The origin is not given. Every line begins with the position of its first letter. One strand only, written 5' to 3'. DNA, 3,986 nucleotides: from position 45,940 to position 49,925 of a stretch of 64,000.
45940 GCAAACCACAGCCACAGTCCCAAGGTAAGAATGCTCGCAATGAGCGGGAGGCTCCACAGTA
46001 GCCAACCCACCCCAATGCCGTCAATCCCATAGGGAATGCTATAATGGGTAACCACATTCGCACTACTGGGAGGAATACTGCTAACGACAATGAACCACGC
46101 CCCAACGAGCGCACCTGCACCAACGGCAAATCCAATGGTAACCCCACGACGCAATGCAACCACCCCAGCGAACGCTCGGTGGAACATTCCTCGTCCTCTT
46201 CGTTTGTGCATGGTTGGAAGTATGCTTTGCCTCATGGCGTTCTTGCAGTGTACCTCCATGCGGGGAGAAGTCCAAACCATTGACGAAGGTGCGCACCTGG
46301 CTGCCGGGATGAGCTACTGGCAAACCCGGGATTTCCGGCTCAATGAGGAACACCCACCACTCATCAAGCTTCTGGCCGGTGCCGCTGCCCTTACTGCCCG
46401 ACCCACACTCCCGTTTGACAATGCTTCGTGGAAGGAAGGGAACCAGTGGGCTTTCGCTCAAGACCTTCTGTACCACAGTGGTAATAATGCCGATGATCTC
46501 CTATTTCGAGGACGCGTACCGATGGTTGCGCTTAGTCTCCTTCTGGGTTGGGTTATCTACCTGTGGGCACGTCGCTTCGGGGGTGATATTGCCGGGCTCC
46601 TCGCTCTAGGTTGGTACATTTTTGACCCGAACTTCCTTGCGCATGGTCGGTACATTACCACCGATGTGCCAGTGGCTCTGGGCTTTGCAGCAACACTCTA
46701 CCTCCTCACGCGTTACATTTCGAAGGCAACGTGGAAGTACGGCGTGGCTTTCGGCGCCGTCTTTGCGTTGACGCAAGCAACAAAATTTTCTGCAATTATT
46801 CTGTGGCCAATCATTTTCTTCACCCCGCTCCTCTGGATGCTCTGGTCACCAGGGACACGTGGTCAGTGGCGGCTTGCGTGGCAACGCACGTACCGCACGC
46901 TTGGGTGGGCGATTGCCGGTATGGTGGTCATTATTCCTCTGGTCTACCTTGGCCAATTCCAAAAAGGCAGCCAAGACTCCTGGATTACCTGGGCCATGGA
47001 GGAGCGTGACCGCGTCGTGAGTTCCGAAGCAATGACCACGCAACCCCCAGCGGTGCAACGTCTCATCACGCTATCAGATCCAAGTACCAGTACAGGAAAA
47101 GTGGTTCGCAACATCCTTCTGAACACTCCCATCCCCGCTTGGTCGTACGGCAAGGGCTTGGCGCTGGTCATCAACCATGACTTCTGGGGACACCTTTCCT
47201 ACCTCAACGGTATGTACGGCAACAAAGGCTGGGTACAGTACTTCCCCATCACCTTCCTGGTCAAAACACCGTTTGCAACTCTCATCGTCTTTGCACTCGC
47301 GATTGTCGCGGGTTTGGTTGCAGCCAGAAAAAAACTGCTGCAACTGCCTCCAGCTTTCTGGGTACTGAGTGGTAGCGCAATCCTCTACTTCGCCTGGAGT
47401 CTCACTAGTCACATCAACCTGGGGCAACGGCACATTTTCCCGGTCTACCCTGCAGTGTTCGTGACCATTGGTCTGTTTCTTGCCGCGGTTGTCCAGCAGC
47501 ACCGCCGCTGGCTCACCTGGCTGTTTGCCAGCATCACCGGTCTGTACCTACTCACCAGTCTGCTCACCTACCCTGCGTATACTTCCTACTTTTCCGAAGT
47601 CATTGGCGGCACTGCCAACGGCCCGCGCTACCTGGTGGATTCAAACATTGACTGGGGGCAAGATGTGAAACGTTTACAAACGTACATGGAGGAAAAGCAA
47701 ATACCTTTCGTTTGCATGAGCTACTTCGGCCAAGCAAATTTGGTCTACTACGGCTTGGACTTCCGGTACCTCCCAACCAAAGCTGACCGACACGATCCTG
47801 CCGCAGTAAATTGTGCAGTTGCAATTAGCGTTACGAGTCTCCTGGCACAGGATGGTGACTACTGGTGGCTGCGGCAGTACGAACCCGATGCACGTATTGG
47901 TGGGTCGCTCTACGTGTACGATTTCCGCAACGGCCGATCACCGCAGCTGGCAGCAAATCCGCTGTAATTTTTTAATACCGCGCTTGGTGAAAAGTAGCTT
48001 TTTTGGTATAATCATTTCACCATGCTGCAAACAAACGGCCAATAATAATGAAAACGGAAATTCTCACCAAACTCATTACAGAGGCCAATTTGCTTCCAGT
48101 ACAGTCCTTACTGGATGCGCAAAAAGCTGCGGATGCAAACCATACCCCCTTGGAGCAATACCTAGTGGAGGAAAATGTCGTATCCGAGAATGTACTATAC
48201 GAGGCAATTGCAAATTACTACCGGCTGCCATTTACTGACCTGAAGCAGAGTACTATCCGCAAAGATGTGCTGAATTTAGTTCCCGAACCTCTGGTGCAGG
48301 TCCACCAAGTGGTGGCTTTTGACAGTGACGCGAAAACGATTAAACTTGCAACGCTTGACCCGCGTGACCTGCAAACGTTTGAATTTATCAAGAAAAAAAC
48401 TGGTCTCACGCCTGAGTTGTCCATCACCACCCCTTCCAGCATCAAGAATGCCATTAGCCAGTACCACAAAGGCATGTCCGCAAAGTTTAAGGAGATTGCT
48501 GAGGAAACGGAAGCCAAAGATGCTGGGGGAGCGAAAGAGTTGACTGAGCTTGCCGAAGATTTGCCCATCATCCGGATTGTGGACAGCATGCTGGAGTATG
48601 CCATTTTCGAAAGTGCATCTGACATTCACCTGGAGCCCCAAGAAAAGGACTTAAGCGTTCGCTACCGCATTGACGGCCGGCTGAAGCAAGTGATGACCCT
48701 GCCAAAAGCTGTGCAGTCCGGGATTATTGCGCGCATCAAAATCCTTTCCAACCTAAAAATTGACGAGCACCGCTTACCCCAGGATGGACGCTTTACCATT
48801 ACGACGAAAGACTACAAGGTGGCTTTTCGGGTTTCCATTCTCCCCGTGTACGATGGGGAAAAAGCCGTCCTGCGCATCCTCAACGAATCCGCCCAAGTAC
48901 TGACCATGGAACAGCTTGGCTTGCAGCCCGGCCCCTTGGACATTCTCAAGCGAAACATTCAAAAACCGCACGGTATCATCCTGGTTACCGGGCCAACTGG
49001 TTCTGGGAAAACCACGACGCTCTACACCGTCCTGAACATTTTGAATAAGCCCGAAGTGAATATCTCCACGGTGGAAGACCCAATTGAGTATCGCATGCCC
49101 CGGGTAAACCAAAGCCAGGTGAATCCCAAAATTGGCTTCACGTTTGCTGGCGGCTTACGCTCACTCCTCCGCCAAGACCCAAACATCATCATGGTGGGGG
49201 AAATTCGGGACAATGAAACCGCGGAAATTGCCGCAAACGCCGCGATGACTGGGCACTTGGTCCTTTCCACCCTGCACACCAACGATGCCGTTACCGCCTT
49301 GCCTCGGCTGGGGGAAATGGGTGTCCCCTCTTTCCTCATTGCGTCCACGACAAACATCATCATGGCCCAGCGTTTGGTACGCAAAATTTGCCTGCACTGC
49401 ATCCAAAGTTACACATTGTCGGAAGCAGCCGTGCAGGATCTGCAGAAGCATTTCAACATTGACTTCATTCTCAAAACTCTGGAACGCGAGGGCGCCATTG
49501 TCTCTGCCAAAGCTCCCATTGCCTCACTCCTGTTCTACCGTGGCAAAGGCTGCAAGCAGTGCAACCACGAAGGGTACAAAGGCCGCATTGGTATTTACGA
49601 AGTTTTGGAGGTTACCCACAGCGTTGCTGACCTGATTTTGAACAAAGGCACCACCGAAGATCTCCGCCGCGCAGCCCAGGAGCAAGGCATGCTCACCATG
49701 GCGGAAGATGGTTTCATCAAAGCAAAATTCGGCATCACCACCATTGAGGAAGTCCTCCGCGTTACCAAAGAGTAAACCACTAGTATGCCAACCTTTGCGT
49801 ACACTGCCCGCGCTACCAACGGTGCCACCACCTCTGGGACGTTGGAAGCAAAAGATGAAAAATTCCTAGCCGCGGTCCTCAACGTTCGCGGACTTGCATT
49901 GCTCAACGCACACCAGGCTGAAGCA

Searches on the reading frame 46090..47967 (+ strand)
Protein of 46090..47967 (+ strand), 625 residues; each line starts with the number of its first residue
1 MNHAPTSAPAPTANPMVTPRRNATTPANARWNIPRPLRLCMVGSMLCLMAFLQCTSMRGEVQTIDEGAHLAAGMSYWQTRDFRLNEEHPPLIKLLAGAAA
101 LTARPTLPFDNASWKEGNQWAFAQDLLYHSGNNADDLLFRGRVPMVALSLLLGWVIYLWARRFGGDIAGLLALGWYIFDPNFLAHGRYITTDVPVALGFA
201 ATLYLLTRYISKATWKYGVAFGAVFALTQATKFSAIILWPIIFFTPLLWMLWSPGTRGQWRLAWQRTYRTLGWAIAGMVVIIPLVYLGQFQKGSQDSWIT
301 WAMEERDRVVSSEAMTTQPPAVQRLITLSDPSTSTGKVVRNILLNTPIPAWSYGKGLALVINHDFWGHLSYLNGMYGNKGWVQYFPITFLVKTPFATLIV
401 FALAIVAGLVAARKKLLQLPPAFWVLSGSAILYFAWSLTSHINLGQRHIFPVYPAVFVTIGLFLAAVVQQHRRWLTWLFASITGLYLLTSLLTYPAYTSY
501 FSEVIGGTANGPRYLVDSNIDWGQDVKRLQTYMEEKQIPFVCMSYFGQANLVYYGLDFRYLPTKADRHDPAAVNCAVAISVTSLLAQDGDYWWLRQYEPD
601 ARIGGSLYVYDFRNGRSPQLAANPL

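Call 65: search_protein_families(library=pfam, proteins=[window:46090-47967:+], max_evalue=0.0001)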
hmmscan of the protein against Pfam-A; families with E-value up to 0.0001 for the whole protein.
window:46090-47967:+ (625 aa): 1 family
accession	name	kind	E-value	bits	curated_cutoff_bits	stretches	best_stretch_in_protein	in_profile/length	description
PF13231.12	PMT_2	-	3.1e-13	50.7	26.1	1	139-282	22-155/160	Dolichyl-phosphate-mannose-protein mannosyltransferase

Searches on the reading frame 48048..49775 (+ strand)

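Call 65: search_protein_families(library=pfam, proteins=[window:48048-49775:+], max_evalue=0.0001)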
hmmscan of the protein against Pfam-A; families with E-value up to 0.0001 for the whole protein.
window:48048-49775:+ (575 aa): 2 families
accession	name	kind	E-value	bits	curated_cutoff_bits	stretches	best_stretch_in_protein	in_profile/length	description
PF00437.27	T2SSE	-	2.9e-131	437.9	24.9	1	168-571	2-370/370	Type II/IV secretion system protein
PF05157.20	MshEN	-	6.2e-13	49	23.1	1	58-141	1-85/90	MshEN domain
